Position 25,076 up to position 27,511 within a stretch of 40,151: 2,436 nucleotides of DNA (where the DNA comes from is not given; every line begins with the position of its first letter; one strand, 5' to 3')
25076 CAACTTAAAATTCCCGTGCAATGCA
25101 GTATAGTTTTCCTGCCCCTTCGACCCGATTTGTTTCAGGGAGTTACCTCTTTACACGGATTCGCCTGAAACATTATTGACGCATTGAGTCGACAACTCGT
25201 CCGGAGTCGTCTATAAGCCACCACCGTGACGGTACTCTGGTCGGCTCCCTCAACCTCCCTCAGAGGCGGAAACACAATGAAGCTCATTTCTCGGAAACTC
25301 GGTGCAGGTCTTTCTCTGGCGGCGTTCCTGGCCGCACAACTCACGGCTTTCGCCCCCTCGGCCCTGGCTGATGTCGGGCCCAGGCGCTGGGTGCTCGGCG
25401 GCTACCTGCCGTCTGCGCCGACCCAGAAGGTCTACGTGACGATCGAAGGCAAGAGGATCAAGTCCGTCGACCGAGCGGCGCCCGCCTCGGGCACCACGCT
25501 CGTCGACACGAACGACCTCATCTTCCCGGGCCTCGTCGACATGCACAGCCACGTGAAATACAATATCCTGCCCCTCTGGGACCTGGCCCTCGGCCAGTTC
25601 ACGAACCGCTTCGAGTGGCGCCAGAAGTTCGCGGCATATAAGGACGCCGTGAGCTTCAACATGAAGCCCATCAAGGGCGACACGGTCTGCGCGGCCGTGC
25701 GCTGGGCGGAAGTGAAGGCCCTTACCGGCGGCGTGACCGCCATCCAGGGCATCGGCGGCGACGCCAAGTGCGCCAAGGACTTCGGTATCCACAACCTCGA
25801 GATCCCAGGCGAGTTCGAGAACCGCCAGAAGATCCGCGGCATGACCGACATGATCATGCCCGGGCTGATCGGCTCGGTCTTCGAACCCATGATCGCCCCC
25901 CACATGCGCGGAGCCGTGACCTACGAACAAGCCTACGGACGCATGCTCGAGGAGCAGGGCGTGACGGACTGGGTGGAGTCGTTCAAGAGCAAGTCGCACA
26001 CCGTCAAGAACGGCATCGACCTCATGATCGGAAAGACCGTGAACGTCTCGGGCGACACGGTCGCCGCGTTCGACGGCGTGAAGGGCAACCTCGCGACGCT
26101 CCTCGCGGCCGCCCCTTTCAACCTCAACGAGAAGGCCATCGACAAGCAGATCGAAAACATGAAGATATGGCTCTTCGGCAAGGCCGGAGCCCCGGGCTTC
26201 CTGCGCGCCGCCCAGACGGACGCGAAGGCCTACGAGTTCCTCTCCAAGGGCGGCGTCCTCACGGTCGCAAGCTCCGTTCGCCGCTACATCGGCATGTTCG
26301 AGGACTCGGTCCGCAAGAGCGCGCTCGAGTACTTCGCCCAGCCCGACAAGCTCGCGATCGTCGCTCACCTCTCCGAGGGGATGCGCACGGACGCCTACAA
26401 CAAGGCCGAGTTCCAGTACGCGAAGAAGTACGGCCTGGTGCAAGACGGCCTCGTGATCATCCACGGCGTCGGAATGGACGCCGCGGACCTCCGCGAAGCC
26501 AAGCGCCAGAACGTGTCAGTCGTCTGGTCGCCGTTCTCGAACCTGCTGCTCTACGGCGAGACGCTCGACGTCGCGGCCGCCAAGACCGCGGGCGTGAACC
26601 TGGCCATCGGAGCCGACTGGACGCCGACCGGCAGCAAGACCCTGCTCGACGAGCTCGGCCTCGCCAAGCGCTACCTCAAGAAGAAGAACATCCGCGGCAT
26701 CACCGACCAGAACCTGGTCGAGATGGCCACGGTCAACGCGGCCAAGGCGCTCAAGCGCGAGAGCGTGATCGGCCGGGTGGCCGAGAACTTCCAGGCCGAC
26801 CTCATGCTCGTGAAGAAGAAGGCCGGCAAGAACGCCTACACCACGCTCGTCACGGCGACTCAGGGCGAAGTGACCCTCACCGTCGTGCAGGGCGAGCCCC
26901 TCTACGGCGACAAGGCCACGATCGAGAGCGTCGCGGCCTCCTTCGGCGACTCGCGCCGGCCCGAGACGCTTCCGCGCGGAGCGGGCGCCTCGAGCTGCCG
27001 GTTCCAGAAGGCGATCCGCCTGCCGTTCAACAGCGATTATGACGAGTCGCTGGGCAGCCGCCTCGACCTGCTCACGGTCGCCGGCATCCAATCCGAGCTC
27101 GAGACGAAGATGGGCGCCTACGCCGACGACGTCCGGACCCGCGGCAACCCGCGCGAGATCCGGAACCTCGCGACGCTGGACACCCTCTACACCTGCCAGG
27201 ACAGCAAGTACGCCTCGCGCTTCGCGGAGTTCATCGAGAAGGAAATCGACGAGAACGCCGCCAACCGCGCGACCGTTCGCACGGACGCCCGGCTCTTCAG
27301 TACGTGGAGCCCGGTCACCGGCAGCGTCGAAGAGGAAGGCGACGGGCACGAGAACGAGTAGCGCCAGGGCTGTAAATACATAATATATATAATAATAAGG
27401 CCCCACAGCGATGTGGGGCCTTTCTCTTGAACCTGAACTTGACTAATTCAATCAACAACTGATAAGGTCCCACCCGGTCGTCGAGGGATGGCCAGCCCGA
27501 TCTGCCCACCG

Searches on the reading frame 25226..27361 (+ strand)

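Call 91: search_protein_families(library=pfam, proteins=[window:25226-27361:+], max_evalue=0.00001)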
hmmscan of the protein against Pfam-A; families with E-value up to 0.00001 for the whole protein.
window:25226-27361:+ (711 aa): 2 families
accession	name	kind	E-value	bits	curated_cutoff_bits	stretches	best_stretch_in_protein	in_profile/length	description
PF01979.26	Amidohydro_1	-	2.8e-20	73.3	25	1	379-557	152-343/345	Amidohydrolase family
PF07969.17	Amidohydro_3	-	2.2e-08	34.5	29.7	0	389-560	293-472/472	Amidohydrolase family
